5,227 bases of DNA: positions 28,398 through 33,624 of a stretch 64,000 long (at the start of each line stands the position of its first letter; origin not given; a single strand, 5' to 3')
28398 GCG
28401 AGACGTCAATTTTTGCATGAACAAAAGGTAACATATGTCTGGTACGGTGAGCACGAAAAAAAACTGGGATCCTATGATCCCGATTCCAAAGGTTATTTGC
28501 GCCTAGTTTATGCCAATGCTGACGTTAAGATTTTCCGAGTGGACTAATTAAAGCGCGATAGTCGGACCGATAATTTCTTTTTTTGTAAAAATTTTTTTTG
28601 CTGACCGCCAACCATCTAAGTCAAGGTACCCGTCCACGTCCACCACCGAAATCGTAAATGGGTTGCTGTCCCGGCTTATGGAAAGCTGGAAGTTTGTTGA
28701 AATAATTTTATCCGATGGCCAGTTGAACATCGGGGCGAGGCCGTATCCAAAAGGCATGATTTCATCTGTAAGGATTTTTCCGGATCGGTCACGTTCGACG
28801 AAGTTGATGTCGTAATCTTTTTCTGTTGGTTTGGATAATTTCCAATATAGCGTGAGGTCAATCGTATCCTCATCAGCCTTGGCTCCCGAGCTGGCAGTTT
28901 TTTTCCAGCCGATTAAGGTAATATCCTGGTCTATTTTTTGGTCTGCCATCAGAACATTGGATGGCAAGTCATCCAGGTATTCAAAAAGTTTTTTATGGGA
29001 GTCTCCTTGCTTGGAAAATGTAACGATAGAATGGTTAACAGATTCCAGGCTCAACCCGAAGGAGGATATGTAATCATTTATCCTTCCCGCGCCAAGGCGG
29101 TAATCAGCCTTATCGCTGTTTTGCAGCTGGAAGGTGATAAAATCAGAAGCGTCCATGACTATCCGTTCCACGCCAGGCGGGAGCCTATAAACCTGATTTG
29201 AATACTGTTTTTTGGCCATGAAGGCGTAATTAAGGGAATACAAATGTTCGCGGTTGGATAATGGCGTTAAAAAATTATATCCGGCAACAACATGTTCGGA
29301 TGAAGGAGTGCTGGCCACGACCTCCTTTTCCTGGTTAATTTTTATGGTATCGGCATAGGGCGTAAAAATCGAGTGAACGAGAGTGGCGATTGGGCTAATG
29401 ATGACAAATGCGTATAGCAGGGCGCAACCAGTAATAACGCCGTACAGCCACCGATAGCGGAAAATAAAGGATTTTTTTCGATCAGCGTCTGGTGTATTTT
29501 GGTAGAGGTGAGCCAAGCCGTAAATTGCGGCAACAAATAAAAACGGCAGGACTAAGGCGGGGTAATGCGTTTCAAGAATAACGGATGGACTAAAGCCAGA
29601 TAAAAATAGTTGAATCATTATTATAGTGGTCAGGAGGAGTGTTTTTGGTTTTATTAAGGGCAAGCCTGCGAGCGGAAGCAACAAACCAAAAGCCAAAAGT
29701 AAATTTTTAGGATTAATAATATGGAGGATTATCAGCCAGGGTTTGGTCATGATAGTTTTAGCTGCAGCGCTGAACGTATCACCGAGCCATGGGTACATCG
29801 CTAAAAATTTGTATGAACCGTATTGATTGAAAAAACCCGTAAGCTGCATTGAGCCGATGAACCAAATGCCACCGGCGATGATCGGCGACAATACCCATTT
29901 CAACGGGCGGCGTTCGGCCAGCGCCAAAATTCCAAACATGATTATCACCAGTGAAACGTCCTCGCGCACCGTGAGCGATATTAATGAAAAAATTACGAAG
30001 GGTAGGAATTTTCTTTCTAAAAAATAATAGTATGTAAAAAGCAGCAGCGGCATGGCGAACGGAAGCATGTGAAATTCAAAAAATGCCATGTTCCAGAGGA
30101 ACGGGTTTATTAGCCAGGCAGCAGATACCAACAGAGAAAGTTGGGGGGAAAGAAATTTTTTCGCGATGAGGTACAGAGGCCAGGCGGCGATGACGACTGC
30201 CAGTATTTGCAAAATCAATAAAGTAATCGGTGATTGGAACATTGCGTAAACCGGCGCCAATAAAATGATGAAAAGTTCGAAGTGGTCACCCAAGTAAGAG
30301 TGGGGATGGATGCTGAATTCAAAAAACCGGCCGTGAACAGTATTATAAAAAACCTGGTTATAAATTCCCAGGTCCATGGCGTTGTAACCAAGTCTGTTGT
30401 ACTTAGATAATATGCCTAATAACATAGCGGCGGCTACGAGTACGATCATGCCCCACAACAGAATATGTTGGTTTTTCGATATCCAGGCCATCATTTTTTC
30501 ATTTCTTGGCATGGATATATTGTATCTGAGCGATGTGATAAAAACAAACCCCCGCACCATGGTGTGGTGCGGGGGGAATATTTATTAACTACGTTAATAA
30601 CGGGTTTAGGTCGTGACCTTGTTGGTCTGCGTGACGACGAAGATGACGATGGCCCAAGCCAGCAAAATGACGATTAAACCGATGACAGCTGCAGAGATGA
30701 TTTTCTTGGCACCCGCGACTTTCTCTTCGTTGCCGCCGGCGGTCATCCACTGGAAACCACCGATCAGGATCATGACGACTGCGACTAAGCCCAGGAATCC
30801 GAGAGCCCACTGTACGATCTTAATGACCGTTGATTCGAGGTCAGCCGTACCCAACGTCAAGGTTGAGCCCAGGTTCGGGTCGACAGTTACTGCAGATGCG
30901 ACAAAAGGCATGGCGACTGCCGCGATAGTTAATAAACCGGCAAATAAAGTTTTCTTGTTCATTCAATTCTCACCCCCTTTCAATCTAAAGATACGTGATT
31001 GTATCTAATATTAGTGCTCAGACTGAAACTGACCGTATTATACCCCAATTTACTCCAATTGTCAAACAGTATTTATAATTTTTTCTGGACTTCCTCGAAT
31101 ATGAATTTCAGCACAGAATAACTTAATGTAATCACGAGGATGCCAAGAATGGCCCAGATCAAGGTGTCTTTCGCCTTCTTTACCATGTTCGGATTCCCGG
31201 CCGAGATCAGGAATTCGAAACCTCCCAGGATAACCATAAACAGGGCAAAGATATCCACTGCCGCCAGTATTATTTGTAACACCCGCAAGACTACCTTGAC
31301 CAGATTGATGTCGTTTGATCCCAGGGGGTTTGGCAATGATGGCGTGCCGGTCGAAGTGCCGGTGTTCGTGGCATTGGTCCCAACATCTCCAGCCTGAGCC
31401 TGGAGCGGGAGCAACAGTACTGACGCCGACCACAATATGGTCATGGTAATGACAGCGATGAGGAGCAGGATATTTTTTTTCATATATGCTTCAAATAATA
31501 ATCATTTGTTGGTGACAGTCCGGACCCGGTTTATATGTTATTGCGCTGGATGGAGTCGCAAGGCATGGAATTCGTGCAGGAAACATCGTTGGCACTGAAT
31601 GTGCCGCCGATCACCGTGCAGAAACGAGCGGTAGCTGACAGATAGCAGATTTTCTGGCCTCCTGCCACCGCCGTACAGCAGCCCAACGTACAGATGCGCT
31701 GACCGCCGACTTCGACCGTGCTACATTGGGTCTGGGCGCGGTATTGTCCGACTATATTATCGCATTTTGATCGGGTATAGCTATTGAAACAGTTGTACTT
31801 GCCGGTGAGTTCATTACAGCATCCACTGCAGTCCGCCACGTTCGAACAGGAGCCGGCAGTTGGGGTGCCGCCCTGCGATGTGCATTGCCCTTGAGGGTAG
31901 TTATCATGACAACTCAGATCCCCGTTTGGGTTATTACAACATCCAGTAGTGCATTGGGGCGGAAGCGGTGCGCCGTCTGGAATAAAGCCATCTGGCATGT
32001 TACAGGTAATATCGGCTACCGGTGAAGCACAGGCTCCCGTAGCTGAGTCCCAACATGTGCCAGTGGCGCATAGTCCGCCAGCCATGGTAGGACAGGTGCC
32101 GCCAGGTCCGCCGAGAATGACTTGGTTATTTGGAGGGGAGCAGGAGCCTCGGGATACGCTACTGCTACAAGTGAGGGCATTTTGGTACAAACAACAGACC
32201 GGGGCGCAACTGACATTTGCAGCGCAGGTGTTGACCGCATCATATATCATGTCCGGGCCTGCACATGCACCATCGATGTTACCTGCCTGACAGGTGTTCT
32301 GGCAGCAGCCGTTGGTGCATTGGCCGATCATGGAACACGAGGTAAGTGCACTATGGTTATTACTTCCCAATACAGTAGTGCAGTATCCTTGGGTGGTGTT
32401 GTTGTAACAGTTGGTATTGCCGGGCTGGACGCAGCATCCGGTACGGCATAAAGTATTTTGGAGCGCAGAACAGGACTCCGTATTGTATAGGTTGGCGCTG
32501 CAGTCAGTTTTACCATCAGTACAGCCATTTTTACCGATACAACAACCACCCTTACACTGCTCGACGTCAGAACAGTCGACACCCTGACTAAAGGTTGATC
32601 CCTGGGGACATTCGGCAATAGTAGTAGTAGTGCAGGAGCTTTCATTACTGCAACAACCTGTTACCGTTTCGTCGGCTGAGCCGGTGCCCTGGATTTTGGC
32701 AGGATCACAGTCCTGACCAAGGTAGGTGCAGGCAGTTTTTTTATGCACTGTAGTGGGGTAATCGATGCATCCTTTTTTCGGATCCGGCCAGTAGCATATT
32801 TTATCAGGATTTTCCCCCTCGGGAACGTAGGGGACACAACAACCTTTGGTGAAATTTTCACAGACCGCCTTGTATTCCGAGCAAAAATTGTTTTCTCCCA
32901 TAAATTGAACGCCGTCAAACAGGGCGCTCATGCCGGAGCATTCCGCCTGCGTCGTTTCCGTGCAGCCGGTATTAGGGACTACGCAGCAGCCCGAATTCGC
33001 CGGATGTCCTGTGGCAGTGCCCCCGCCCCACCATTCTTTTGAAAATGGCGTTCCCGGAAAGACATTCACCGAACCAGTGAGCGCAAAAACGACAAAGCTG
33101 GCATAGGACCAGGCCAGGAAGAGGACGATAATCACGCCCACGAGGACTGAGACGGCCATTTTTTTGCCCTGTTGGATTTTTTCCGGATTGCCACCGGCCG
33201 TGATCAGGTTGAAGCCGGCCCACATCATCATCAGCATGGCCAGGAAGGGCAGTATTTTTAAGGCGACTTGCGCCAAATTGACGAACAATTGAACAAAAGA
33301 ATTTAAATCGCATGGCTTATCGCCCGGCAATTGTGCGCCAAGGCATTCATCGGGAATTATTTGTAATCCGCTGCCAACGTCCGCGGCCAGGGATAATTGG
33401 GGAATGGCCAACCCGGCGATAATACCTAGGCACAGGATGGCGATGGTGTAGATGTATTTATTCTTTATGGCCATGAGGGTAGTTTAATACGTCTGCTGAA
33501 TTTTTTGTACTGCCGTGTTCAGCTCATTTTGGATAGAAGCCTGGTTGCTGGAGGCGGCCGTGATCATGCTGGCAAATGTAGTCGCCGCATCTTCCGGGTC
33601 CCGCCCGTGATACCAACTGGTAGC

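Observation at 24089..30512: Four consecutive very large polytopic membrane proteins (GT-C-like x3 plus DUF2079) meeting stop-to-stop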

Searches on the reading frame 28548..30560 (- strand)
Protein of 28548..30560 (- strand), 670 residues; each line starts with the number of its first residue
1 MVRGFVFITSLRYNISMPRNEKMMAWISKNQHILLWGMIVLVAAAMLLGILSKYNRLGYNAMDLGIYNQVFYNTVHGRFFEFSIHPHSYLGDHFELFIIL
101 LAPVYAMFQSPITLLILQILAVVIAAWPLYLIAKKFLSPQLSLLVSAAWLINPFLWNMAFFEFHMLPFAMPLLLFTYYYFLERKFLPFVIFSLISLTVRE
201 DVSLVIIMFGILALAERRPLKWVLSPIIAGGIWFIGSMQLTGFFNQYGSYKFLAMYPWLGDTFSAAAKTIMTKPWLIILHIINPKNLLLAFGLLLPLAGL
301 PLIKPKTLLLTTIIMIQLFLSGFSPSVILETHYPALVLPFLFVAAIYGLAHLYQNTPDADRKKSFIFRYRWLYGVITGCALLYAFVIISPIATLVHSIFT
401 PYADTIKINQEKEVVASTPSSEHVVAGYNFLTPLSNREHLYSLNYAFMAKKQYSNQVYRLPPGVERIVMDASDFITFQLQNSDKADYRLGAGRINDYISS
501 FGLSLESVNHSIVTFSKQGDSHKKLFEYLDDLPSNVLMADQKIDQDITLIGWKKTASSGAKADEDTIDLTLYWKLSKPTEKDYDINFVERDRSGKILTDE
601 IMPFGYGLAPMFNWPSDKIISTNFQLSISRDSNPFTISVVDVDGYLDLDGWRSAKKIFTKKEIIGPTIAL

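Call 3: search_protein_families(library=pfam, proteins=[window:28548-30560:-], max_evalue=1)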
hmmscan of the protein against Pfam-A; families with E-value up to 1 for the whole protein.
window:28548-30560:- (670 aa): 1 family
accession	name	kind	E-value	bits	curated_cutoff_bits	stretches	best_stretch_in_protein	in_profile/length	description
PF09852.15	DUF2079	-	8.6e-56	190.4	28.2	1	54-470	2-422/459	Predicted membrane protein (DUF2079)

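Call 4: search_protein_families(library=ncbifam, proteins=[window:28548-30560:-], max_evalue=1)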
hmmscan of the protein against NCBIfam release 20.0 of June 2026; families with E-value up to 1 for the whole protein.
window:28548-30560:- (670 aa): 0 families

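Call 59: search_solved_structures(query=A3, max_evalue=10)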
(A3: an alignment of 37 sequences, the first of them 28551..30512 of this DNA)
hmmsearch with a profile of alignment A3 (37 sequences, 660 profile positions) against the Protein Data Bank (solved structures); distinct sequences matched with E-value up to 10: 3.
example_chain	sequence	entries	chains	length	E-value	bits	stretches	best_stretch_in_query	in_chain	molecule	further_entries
5j45_A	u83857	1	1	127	0.69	11.5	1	480-571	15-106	GH13992p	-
5vo5_A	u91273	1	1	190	1.6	10.3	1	479-570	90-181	Coiled-coil and C2 domain-containing protein 1-like,GH13992p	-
4rfx_A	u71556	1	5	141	7.5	8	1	467-569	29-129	Dynactin subunit 1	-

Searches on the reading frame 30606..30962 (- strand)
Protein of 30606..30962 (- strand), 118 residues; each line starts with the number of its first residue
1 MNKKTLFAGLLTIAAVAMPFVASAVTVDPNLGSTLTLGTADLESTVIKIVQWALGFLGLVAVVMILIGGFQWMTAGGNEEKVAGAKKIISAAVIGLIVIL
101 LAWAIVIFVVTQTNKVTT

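Call 8: search_protein_families(library=pfam, proteins=[window:30606-30962:-], max_evalue=0.001)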
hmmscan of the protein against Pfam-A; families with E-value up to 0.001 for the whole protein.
window:30606-30962:- (118 aa): 1 family
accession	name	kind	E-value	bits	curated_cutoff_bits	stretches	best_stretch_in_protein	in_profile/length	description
PF18895.5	T4SS_pilin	-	3.4e-13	49.9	26.6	1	44-108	6-70/71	Type IV secretion system pilin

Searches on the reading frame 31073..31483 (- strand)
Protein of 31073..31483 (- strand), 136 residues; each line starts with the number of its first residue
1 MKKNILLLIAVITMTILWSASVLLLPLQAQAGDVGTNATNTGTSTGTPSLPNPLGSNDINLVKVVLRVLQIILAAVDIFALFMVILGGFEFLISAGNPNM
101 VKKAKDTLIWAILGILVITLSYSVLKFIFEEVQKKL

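Call 8: search_protein_families(library=pfam, proteins=[window:31073-31483:-], max_evalue=0.001)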
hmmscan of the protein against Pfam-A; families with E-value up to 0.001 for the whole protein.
window:31073-31483:- (136 aa): 1 family
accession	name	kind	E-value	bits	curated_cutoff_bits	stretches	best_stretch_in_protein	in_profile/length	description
PF18895.5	T4SS_pilin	-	7.5e-07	29.6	26.6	1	64-127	8-70/71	Type IV secretion system pilin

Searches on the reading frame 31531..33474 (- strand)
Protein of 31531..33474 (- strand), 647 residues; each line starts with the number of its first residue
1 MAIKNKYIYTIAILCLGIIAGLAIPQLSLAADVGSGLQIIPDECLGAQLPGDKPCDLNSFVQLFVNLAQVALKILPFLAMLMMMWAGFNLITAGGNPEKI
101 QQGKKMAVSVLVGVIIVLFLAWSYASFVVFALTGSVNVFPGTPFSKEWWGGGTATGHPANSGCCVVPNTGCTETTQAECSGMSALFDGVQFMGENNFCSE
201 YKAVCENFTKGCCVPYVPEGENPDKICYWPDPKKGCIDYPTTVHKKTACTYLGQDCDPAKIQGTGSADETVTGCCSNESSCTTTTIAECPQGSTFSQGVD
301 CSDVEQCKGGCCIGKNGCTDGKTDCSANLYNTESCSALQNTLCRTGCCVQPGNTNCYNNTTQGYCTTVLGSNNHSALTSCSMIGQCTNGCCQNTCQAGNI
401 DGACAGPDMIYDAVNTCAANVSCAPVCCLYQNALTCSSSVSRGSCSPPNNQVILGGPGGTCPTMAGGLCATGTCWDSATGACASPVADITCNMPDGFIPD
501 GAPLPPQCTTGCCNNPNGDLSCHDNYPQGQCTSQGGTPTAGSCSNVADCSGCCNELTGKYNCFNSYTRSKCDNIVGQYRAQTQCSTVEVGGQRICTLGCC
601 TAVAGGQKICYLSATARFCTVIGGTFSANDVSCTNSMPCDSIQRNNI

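Call 8: search_protein_families(library=pfam, proteins=[window:31531-33474:-], max_evalue=0.001)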
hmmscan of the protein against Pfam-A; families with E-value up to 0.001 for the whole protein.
window:31531-33474:- (647 aa): 1 family
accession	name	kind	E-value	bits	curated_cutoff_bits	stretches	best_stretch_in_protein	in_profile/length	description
PF18895.5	T4SS_pilin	-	4.2e-07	30.4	26.6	1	60-123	5-66/71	Type IV secretion system pilin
